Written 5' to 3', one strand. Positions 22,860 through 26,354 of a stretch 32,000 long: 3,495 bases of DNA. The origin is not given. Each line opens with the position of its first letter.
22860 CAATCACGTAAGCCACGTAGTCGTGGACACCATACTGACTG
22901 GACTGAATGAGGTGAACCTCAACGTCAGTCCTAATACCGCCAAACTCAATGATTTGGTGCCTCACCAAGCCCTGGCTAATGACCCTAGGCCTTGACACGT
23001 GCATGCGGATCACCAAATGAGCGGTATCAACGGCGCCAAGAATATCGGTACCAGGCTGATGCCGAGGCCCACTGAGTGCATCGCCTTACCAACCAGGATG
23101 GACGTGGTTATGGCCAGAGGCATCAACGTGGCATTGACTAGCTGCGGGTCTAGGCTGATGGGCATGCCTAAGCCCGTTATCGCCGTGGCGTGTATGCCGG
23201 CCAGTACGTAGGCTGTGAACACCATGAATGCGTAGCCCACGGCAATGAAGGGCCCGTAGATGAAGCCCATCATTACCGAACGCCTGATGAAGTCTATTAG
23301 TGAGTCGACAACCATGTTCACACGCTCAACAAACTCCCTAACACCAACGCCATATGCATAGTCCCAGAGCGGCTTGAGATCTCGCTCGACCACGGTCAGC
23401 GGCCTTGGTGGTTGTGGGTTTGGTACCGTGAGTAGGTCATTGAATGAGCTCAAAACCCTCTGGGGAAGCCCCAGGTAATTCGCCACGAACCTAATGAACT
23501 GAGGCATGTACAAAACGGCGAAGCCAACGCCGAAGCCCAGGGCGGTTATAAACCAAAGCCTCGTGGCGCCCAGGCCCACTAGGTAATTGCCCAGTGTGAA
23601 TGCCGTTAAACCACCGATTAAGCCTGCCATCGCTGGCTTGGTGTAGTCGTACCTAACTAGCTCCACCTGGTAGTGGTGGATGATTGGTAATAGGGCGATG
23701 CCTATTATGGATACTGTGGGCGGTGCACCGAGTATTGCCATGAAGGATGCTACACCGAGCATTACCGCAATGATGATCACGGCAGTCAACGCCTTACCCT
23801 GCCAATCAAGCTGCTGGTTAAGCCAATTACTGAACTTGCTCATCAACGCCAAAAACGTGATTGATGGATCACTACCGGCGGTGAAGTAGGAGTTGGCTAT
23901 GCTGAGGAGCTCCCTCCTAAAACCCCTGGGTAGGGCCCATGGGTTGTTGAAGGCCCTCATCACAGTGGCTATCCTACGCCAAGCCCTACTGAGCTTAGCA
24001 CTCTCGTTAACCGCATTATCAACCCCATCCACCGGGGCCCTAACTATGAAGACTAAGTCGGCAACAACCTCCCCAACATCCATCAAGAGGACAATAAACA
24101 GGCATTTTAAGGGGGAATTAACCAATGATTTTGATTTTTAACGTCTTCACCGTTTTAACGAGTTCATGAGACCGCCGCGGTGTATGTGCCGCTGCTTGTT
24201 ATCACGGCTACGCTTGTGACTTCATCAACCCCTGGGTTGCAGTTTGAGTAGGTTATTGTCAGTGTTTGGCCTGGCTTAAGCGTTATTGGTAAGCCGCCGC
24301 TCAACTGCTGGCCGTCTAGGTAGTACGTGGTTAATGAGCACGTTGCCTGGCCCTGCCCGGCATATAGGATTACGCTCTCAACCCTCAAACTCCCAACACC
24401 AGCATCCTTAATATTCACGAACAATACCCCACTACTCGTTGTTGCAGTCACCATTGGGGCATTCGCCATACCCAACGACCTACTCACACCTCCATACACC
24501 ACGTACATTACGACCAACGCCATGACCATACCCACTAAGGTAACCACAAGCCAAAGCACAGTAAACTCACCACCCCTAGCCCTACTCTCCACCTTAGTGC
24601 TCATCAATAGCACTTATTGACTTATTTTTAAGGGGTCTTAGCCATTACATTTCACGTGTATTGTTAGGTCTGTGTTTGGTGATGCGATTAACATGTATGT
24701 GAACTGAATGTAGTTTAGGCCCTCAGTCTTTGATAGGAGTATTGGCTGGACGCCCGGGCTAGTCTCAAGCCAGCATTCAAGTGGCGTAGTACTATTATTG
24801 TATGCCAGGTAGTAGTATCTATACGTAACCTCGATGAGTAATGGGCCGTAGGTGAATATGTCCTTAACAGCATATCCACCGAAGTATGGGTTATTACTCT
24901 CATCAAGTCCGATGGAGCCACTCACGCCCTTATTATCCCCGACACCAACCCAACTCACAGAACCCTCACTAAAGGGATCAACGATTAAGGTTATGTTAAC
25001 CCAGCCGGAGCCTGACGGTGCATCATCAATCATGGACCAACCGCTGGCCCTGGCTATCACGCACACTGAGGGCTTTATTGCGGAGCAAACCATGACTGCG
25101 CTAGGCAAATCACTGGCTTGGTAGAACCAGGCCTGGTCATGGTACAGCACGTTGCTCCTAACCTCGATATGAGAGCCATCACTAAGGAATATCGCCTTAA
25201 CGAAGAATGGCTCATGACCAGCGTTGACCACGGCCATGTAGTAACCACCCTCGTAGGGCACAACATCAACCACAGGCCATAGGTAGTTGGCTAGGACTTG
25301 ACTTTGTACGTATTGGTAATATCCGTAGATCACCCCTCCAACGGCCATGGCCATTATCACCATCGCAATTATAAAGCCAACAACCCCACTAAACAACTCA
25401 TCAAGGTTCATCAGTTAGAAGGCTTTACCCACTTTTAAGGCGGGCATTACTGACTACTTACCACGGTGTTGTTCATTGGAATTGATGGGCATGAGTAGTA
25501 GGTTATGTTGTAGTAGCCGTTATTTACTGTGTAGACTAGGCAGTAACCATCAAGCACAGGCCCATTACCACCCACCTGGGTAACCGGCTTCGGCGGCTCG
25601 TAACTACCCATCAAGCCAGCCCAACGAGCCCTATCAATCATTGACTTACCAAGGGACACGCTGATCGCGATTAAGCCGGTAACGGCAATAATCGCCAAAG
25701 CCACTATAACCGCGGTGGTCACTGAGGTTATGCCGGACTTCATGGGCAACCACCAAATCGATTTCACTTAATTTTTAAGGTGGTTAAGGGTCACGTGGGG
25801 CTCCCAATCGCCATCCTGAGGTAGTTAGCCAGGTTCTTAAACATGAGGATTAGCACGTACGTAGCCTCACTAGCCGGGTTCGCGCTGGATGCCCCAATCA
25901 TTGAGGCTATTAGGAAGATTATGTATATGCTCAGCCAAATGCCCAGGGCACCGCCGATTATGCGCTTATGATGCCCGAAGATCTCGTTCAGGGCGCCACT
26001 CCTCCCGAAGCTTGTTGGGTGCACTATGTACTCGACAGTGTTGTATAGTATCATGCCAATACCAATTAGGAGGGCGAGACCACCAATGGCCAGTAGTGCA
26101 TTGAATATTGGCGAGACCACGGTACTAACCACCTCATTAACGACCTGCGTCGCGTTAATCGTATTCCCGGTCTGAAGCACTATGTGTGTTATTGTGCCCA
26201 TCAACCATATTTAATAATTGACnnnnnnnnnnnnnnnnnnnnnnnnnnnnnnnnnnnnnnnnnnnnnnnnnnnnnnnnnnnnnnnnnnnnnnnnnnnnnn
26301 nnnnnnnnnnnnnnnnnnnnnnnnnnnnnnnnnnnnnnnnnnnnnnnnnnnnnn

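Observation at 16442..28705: Type IV pilus-like module joined to VirB4/VirB6/VirB2-like components: candidate Thermoproteales DNA-transfer (Ced/Ted/Ups-like) machine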

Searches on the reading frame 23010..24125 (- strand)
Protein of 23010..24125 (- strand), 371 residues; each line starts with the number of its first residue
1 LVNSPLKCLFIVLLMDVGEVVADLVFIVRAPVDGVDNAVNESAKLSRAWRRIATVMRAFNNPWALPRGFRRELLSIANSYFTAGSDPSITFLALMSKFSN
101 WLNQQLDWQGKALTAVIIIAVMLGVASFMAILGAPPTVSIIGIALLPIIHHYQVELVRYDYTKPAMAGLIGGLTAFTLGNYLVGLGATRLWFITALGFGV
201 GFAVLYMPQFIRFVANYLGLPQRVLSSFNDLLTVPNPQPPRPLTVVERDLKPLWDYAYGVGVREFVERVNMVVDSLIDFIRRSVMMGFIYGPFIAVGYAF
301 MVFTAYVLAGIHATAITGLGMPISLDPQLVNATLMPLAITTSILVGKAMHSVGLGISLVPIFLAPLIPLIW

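Call 4: search_protein_families(library=pfam, max_evalue=0.1, proteins=[window:23010-24125:-])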
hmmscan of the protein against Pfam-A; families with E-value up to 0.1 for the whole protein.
window:23010-24125:- (371 aa): 0 families

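Call 53: search_protein_families(library=ncbifam, max_evalue=0.01, proteins=[window:23010-24125:-])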
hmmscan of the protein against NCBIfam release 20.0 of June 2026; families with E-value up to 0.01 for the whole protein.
window:23010-24125:- (371 aa): 0 families

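Call 78: search_solved_structures(query=window:23010-24125:-, max_evalue=10)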
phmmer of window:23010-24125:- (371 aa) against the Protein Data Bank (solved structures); distinct sequences matched with E-value up to 10: 0.

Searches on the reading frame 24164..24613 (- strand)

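Call 4: search_protein_families(library=pfam, max_evalue=0.1, proteins=[window:24164-24613:-])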
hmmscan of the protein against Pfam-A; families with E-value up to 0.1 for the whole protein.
window:24164-24613:- (149 aa): 1 family
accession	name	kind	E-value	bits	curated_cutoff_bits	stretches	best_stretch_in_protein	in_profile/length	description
PF24352.1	DUF7512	-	0.021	14.8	27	0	24-48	14-39/46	Family of unknown function (DUF7512)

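Call 99: search_protein_families(library=ncbifam, max_evalue=0.01, proteins=[window:24164-24613:-])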
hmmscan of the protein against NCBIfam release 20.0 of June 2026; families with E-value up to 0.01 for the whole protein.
window:24164-24613:- (149 aa): 0 families

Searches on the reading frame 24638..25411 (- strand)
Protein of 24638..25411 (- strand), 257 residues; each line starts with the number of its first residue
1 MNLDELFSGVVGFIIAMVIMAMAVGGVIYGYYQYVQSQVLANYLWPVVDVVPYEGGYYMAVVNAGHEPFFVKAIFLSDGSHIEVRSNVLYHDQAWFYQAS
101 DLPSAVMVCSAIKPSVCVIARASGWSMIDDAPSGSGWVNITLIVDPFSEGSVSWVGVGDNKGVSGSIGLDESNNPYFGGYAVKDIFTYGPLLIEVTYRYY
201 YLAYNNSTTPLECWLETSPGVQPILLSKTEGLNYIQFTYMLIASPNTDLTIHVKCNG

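Call 4: search_protein_families(library=pfam, max_evalue=0.1, proteins=[window:24638-25411:-])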
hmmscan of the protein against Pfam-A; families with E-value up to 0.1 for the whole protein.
window:24638-25411:- (257 aa): 1 family
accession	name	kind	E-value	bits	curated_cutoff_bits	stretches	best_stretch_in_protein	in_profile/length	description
PF22852.1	SoxE_N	-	0.009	16.3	27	1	6-35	7-32/48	Sulfocyanin, N-terminal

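Call 14: find_encoding_contigs(protein=window:24638-25411:-, flank=10000, max_places=6)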
Protein window:24638-25411:- (257 aa): 3 contigs read that carry it; 3 places shown.
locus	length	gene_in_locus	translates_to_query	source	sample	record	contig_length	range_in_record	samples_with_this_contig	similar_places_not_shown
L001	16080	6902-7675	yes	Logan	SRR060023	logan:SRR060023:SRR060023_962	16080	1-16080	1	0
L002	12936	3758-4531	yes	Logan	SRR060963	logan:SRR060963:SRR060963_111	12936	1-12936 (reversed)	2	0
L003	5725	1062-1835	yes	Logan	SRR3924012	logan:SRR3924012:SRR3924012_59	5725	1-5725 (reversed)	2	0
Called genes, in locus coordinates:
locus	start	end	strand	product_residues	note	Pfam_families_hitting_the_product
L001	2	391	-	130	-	?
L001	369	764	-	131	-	-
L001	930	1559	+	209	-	-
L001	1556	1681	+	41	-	-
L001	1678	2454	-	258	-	-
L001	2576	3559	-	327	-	PF00154:RecA_N (weak), PF08423:Rad51, PF06745:ATPase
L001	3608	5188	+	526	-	-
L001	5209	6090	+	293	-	-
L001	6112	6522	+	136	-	-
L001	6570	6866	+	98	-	-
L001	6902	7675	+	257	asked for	-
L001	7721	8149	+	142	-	-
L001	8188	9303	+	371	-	-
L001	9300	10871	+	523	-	PF00437:T2SSE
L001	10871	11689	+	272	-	PF13614:AAA_31 (weak), PF01656:CbiA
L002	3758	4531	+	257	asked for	-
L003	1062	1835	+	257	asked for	-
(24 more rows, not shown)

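Call 99: search_protein_families(library=ncbifam, max_evalue=0.01, proteins=[window:24638-25411:-])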
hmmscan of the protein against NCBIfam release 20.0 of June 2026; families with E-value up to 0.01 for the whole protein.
window:24638-25411:- (257 aa): 0 families

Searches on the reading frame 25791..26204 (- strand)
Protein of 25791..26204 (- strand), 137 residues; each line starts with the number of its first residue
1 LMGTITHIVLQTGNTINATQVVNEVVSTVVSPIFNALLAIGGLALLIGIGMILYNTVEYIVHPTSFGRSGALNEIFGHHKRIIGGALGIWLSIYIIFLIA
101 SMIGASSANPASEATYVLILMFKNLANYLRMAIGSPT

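Call 4: search_protein_families(library=pfam, max_evalue=0.1, proteins=[window:25791-26204:-])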
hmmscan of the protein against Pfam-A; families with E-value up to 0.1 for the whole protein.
window:25791-26204:- (137 aa): 0 families

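Call 10: search_solved_structures(query=window:25791-26204:-, max_evalue=10, show_alignments=2)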
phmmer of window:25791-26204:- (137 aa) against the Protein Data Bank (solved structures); distinct sequences matched with E-value up to 10: 0.

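Call 15: find_homologous_proteins(query=window:25791-26204:-, max_evalue=0.01)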
Query window:25791-26204:- (137 aa): 5 proteins with E <= 0.01 among 103 candidates.
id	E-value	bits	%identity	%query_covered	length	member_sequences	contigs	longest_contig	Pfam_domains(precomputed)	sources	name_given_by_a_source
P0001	6.1e-78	277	100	99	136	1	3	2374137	-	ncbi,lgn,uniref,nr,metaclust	ncbi:hypothetical protein [Vulcanisaeta distributa]|uniref:Uncharacterized protein n=1 Tax=Vulcanisa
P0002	4.7e-53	196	71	99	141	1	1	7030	-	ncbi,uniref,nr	ncbi:hypothetical protein [Vulcanisaeta distributa]|uniref:hypothetical protein n=1 Tax=Vulcanisaeta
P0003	1.3e-43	166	80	72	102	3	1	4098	-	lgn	-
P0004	5.6e-43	164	64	92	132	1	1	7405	-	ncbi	ncbi:MAG: hypothetical protein ACP5NQ_01275 [Vulcanisaeta sp.]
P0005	1.3e-42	162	63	93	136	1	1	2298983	-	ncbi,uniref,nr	ncbi:hypothetical protein VMUT_1011 [Vulcanisaeta moutnovskia 768-28]|uniref:Uncharacterized protein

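Call 27: search_solved_structures(query=A2, max_evalue=10, show_alignments=2)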
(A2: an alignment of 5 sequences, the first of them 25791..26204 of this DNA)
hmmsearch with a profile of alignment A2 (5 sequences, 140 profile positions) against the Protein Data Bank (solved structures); distinct sequences matched with E-value up to 10: 4.
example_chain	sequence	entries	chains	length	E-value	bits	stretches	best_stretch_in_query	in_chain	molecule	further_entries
7rdr_A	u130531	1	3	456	3.2e-09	39.8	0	114-138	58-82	Circular tendon repeat protein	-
5leb_A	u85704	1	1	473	2.5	11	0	5-23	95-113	DDD_D12_06_D12_06_D12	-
5lec_A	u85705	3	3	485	2.5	10.9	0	5-23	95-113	DDD_D12_12_D12_12_D12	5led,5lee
5le2_A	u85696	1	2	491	2.7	10.8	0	5-23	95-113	DDD_D12_15_D12_15_D12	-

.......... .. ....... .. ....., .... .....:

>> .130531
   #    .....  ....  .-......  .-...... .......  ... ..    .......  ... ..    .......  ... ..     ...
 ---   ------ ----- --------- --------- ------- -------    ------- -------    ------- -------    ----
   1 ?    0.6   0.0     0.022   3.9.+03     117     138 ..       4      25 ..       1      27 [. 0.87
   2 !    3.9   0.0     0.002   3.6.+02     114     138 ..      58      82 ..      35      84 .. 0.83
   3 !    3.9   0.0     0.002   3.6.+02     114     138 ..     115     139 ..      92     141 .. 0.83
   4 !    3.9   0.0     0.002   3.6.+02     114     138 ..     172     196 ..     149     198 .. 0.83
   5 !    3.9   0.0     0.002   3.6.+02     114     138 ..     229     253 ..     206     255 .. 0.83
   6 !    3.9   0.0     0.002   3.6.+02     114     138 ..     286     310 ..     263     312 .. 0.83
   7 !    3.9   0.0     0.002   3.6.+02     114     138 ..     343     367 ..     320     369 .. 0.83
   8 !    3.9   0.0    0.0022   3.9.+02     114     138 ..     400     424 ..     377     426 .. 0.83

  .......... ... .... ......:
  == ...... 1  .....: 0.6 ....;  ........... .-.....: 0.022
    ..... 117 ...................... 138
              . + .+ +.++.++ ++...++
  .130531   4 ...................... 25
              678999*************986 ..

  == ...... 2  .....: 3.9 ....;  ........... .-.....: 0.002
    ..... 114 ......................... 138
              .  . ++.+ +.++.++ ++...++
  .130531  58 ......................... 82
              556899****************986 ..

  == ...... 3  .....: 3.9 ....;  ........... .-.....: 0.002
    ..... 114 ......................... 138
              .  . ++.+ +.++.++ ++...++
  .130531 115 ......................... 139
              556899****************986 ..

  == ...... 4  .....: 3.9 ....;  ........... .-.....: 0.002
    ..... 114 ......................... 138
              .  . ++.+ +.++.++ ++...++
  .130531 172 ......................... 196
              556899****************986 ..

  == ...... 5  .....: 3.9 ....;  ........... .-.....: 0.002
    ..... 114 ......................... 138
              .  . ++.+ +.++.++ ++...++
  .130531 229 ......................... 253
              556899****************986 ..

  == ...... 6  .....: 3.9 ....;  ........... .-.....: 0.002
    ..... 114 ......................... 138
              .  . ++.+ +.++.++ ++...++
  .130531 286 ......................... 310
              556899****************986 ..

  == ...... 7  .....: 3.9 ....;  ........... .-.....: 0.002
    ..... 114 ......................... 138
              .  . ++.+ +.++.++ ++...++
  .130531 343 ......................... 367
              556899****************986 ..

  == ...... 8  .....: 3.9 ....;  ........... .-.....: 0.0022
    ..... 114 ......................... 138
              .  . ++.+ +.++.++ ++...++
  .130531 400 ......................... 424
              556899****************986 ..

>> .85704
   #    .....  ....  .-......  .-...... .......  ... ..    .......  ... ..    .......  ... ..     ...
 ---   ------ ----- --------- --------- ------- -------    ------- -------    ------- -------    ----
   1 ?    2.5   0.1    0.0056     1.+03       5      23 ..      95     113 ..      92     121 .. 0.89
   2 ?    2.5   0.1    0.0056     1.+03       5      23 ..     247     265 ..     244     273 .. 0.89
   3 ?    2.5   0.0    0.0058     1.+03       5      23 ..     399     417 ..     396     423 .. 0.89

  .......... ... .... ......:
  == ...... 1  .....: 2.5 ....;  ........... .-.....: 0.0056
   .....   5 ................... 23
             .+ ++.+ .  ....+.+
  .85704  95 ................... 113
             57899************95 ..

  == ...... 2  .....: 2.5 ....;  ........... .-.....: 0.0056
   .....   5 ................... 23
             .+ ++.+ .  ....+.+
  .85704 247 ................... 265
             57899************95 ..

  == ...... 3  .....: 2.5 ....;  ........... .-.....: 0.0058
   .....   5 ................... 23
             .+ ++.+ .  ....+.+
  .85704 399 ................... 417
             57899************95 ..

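Call 35: predict_structure(alignment_id=A2)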
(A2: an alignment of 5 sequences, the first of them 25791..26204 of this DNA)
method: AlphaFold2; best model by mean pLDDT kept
length: 137 residues; sequences in the alignment: 5
mean_pLDDT: 61.9   pTM: 0.42
mean pLDDT of the five models: 61.9, 55.3, 55.1, 51.0, 48.1
residues with pLDDT >= 90: 0; 70-90: 29; 50-70: 91; < 50: 17
segments of 3 or more residues with pLDDT < 50: 1-7, 9-15, 135-137
pLDDT, mean of each block of 10 residues (from residue 1): 39 48 59 67 69 66 58 60 71 73 62 70 68 53
secondary structure, 60 per line:
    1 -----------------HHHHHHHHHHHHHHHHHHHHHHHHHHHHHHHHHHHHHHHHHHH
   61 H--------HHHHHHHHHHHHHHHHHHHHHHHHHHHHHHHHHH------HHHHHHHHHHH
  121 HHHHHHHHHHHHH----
elements in order: H18-61 H70-103 H110-133

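Call 43: fold_search(model_id=the predicted structure, library=pdb)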
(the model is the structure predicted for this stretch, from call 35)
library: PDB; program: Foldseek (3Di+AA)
matches with E <= 10: 56; with E <= 0.001: 0
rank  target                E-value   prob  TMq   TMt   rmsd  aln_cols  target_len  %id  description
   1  6h8k_L                2.1e+00  0.21  0.27  0.43  11.0        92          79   14  Crystal structure of a variant (Q133C in PSST) of Yarrowia lipolytica complex I (released 2018-12-26)
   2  1nwm                  2.8e+00  0.20  0.34  0.42  10.7       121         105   11  GAT domain of human GGA1 (released 2003-03-25)
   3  4j2c_C                3.0e+00  0.25  0.38  0.46   7.9       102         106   16  GARP-SNARE Interaction (released 2013-12-25)
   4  9bd6_A                3.0e+00  0.15  0.34  0.10  10.7       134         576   16  PaMsbA in an occluded, outward conformation (released 2025-09-03)
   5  6h2f_H                3.3e+00  0.06  0.23  0.10  21.2       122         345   16  Structure of the pre-pore AhlB of the tripartite alpha-pore forming toxin, AHL, from Aeromonas hydrophila. (released 2019-07-10)
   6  9buc_R                3.5e+00  0.23  0.36  0.15   8.9        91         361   13  Human calcitonin Receptor in complex with Gs and cagrilintide in the bypass conformation (repeat) (released 2025-04-23)
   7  1oxz                  3.9e+00  0.13  0.33  0.34   9.6       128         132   10  Crystal Structure of the Human GGA1 GAT domain (released 2003-04-15)
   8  7tyx_R                4.2e+00  0.23  0.37  0.16   8.9        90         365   10  Human Amylin2 Receptor in complex with Gs and rat amylin peptide (released 2022-03-30)
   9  7tyw_R                4.2e+00  0.21  0.37  0.15   8.8        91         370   12  Human Amylin1 Receptor in complex with Gs and salmon calcitonin peptide (released 2022-03-23)
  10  8ik3_A                4.2e+00  0.10  0.33  0.17  11.4       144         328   12  Structure of Stimulator of interferon genes/ligand complex (released 2023-05-17)
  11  7tyn_R                4.4e+00  0.21  0.36  0.15   9.0        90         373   10  Calcitonin Receptor in complex with Gs and salmon calcitonin peptide (released 2022-03-30)
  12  7sel_A                4.4e+00  0.13  0.33  0.10   9.4       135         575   15  E. coli MsbA in complex with LPS and inhibitor G7090 (compound 3) (released 2022-03-09)
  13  9div_A                4.4e+00  0.09  0.26  0.26   5.6        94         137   14  The crystal structure of de novo designed ChuA binding protein C8 (released 2025-05-21)
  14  7d3u_G                4.7e+00  0.16  0.35  0.42  12.8       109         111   15  Structure of Mrp complex from Dietzia sp. DQ12-45-1b (released 2020-12-09)
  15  5m4y_E                4.7e+00  0.13  0.32  0.27   6.5        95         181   14  Crystal structure of the Sec3/Sso2 complex at 2.20 angstrom resolution (released 2017-02-08)
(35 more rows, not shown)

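Call 53: search_protein_families(library=ncbifam, max_evalue=0.01, proteins=[window:25791-26204:-])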
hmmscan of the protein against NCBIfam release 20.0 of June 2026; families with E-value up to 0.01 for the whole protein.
window:25791-26204:- (137 aa): 0 families

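Call 67: search_solved_structures(query=A4, max_evalue=10, show_alignments=3)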
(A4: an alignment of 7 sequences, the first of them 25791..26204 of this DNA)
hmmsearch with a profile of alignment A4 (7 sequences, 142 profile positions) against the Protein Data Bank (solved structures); distinct sequences matched with E-value up to 10: 2.
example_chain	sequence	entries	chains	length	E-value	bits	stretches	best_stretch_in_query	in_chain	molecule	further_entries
7rdr_A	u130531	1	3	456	2.8e-10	43.4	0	111-138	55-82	Circular tendon repeat protein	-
5dlq_B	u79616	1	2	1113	0.22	14.6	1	33-95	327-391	Exportin-4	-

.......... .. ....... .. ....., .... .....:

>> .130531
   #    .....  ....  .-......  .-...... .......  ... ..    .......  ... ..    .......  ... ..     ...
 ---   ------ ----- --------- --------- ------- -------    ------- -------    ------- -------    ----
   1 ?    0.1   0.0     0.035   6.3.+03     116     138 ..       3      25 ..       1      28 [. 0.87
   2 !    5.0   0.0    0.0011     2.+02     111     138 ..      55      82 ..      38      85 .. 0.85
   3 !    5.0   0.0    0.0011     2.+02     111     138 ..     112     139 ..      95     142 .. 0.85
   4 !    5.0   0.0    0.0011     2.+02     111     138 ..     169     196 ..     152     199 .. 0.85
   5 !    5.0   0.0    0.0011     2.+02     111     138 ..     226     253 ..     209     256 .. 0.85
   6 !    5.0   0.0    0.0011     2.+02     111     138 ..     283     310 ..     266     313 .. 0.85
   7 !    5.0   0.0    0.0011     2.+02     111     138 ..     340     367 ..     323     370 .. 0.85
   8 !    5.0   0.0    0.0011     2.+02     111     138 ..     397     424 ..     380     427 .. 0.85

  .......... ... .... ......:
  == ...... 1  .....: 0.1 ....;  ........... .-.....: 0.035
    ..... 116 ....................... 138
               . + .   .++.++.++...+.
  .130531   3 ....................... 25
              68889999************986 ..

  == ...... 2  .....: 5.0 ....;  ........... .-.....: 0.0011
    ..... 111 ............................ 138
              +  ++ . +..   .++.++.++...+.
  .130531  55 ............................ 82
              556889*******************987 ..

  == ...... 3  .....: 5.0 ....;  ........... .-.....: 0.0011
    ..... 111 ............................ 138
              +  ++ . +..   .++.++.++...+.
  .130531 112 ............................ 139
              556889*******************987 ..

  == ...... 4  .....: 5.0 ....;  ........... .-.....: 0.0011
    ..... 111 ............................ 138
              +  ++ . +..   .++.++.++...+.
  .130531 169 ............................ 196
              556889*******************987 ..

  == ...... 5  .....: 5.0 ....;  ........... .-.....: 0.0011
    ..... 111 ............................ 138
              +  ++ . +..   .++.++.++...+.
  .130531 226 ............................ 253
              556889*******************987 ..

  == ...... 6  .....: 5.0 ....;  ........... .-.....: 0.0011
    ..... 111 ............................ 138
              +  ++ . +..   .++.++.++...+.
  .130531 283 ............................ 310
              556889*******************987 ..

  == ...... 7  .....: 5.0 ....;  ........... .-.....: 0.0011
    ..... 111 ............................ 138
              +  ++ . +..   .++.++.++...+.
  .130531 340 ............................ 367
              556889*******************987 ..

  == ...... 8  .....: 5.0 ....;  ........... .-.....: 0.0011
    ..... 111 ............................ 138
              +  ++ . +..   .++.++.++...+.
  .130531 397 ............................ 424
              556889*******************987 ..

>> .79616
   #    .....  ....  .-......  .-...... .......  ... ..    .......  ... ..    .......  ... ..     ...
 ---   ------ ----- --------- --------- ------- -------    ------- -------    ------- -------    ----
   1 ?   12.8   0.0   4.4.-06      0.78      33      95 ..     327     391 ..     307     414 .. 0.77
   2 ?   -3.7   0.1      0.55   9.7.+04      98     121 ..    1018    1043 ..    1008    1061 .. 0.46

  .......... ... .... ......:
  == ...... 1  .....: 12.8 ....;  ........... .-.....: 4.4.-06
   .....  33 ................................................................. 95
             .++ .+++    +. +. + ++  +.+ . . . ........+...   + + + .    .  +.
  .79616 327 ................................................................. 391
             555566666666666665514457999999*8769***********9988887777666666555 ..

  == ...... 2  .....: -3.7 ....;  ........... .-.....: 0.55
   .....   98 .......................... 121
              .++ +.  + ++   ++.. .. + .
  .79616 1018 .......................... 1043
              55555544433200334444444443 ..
